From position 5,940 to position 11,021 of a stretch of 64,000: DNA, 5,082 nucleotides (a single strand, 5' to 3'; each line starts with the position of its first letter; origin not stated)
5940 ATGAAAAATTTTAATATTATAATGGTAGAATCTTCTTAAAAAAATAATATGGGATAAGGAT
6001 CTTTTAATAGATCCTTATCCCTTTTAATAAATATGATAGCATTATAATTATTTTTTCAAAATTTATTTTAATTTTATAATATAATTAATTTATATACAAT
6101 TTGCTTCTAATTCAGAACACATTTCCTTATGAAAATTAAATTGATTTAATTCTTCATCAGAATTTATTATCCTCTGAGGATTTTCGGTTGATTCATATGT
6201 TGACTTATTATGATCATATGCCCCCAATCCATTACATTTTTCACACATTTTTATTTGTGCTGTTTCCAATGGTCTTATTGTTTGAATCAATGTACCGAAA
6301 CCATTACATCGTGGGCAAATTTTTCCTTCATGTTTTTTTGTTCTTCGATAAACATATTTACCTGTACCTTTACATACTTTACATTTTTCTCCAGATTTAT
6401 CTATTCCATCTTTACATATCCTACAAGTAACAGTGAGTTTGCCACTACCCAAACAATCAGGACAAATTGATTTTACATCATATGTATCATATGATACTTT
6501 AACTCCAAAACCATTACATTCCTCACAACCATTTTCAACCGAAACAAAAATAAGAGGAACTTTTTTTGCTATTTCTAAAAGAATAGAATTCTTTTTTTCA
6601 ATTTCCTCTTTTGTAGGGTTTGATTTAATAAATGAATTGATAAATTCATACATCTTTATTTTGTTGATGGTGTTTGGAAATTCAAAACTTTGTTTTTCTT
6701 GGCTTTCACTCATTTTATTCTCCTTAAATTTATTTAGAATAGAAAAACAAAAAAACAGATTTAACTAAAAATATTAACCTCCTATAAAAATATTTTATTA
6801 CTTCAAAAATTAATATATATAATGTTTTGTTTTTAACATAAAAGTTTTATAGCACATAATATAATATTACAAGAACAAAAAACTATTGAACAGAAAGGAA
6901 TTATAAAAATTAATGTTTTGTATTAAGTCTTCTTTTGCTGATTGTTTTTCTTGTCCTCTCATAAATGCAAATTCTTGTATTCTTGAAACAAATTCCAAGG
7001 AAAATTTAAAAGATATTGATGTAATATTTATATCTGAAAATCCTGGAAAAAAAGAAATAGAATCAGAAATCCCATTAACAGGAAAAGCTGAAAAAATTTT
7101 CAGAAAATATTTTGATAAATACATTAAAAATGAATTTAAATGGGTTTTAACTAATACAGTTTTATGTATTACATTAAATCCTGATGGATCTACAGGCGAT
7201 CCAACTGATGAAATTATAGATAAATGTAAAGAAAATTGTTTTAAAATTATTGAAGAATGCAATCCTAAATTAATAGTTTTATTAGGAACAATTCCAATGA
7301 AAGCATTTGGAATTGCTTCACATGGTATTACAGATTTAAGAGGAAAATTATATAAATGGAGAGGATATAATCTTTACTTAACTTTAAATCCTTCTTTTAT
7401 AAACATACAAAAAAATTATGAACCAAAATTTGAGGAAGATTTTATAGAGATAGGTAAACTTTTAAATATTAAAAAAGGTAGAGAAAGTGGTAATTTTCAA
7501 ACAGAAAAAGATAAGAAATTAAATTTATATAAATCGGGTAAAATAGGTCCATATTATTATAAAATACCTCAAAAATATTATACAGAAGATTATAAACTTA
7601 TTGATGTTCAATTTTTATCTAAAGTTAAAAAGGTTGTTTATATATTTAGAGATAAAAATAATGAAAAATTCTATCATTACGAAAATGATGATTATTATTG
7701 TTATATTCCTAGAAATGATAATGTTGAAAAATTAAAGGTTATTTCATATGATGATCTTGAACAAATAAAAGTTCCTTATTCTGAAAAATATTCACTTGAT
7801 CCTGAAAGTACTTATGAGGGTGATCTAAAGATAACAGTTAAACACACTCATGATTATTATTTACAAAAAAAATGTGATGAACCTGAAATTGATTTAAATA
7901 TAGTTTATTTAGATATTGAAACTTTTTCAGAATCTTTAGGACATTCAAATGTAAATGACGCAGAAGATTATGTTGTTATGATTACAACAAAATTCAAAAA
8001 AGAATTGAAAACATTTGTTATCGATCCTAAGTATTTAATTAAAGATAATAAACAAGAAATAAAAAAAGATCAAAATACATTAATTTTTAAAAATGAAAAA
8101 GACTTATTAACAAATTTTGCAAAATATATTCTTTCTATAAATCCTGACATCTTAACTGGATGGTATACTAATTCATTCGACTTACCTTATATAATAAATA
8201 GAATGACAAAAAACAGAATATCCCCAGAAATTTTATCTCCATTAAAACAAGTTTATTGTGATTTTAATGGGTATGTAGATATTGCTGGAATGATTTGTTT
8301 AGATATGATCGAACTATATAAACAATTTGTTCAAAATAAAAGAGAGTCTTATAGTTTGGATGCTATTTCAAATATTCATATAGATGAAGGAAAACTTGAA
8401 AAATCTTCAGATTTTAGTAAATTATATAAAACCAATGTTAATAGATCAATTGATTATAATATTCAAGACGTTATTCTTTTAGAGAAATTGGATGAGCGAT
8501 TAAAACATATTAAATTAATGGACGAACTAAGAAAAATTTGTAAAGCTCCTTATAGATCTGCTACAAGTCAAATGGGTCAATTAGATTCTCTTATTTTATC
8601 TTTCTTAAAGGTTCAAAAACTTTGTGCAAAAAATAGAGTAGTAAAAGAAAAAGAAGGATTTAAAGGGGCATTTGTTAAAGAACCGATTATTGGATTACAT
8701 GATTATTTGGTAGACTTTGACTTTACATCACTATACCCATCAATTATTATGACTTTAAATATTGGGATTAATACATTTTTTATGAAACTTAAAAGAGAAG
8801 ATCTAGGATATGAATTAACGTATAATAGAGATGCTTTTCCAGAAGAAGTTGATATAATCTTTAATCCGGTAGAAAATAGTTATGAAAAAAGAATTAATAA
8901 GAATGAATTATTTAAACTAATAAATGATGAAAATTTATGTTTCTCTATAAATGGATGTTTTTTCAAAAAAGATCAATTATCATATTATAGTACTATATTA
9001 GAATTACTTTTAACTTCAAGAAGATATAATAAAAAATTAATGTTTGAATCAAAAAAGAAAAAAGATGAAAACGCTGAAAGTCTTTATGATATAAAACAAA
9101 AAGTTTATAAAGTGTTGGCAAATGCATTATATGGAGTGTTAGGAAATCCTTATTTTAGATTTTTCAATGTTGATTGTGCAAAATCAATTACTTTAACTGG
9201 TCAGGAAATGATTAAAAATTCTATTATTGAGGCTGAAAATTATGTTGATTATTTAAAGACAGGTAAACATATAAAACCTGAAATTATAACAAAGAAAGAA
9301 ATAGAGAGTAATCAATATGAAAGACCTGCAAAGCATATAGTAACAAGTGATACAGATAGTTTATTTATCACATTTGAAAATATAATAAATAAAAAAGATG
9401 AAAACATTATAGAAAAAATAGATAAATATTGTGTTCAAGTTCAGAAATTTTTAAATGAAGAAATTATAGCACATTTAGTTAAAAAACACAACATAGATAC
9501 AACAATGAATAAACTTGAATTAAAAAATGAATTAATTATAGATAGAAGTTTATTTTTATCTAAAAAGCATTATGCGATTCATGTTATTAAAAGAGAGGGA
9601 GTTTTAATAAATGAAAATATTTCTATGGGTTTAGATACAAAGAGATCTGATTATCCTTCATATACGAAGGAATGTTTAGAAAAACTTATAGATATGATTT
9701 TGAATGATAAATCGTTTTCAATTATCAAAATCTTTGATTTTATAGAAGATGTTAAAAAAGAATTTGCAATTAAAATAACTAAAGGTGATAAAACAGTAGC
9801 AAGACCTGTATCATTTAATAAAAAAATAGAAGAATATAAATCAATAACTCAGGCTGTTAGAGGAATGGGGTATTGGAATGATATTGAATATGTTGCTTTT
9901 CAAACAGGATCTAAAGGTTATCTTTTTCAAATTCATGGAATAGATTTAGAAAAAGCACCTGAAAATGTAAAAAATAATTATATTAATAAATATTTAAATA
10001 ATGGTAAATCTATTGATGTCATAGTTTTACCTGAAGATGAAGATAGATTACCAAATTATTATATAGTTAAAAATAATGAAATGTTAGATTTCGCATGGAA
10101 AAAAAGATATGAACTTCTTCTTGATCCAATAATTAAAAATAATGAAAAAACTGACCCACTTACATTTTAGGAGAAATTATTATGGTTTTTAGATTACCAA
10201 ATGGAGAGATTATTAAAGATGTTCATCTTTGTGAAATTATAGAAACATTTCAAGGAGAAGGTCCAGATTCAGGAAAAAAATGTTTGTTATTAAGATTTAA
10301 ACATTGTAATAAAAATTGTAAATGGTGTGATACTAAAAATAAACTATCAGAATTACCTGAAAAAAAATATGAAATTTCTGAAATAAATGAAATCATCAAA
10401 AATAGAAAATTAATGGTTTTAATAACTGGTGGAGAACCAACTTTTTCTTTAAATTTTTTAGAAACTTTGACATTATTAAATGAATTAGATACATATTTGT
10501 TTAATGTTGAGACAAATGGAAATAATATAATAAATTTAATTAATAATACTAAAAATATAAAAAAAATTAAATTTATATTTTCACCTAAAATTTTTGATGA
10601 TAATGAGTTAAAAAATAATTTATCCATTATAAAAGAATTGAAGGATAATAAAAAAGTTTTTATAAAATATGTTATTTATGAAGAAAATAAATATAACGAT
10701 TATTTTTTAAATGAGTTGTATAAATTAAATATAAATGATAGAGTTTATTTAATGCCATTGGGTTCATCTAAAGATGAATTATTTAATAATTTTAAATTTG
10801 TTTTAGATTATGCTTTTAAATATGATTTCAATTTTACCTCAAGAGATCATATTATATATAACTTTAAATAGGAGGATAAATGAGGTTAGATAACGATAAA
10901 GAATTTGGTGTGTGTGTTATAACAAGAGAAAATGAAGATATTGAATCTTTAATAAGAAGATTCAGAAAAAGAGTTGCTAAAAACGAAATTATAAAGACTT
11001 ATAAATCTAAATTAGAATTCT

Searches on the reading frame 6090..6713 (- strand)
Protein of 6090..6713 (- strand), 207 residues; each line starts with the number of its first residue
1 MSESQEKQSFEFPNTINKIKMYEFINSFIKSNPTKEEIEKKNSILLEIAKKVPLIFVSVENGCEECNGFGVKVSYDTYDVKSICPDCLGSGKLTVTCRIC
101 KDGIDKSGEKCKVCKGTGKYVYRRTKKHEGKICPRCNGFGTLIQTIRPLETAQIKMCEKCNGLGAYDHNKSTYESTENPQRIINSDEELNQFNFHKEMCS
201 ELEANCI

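Call 45: search_protein_families(library=pfam, proteins=[window:6090-6713:-], max_evalue=0.001)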
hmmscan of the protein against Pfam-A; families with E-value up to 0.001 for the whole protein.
window:6090-6713:- (207 aa): 2 families
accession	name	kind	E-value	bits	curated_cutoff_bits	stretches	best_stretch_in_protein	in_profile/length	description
PF00684.25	DnaJ_CXXCXGXG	-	9.6e-11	42.2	32.7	2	111-166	1-53/65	DnaJ central domain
PF15777.11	Anti-TRAP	-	2.5e-05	24.6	32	0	106-142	8-42/59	Tryptophan RNA-binding attenuator protein inhibitory protein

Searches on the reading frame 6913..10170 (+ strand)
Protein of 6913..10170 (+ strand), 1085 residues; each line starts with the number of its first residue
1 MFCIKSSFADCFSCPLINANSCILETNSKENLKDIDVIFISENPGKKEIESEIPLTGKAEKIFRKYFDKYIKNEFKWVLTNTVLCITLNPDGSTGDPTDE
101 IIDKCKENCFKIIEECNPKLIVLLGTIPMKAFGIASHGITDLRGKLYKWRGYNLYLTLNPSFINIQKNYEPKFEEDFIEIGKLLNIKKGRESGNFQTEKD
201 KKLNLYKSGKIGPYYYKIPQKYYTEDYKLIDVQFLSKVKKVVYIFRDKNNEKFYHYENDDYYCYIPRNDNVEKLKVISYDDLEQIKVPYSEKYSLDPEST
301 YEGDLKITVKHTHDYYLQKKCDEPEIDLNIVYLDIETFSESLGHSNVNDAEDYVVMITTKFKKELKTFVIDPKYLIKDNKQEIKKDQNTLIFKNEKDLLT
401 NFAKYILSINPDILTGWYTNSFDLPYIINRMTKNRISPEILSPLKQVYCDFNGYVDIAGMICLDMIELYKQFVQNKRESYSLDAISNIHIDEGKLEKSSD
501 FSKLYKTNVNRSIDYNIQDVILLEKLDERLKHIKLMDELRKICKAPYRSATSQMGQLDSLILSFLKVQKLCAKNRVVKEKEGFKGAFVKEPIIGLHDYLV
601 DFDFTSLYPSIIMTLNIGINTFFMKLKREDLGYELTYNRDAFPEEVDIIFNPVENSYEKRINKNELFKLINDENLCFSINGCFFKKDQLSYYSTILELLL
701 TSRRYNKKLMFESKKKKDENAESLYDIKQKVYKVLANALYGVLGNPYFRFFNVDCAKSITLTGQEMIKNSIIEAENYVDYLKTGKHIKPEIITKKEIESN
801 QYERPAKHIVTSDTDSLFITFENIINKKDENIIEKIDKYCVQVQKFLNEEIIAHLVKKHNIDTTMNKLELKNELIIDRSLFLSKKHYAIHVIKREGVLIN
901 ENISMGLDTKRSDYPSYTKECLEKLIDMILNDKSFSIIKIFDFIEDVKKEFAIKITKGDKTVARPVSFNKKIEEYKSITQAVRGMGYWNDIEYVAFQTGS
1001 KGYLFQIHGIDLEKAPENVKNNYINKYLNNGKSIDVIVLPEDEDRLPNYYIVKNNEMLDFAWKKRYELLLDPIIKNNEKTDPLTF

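Call 10: search_protein_families(library=pfam, proteins=[window:6913-10170:+], max_evalue=0.001)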
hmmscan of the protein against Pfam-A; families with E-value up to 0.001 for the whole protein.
window:6913-10170:+ (1085 aa): 3 families
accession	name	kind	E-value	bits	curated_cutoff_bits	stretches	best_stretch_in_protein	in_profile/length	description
PF00136.26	DNA_pol_B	-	1e-36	127.2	23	1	559-965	17-362/453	DNA polymerase family B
PF03104.25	DNA_pol_B_exo1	-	3.1e-20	73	23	1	304-485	43-242/242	DNA polymerase family B, exonuclease domain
PF03167.25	UDG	-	8.6e-14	52.2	24.3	1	34-172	7-131/141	Uracil DNA glycosylase superfamily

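Call 11: search_protein_families(library=phrogs, proteins=[window:6913-10170:+], max_evalue=0.001)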
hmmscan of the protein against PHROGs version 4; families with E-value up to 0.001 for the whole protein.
window:6913-10170:+ (1085 aa): 7 families
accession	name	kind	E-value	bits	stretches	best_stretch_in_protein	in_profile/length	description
phrog_262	-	DNA, RNA and nucleotide metabolism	1.1e-131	441.6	1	239-991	19-764/856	DNA polymerase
phrog_2062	-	DNA, RNA and nucleotide metabolism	5.7e-66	224.1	1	325-723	105-494/502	DNA polymerase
phrog_1918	-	DNA, RNA and nucleotide metabolism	4.6e-34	119.1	1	715-953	25-254/382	DNA polymerase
phrog_2927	-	DNA, RNA and nucleotide metabolism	6e-22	78.9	2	654-776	74-198/710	DNA polymerase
phrog_3011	-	DNA, RNA and nucleotide metabolism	1.9e-08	34.5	1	458-535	317-404/576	DNA polymerase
phrog_27191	-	DNA, RNA and nucleotide metabolism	1.8e-06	28.8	1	725-781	39-95/230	DNA polymerase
phrog_403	-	DNA, RNA and nucleotide metabolism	5e-05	23.4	1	316-529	53-245/321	DNA polymerase exonuclease subunit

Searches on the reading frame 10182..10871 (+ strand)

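Call 45: search_protein_families(library=pfam, proteins=[window:10182-10871:+], max_evalue=0.001)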
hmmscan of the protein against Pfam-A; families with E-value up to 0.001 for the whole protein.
window:10182-10871:+ (229 aa): 2 families
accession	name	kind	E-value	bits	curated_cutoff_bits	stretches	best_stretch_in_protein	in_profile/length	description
PF04055.27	Radical_SAM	-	6e-07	30.2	29.5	1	40-141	5-115/166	Radical SAM superfamily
PF13353.11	Fer4_12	-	0.00041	21.1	22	1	31-120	5-98/137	4Fe-4S single cluster domain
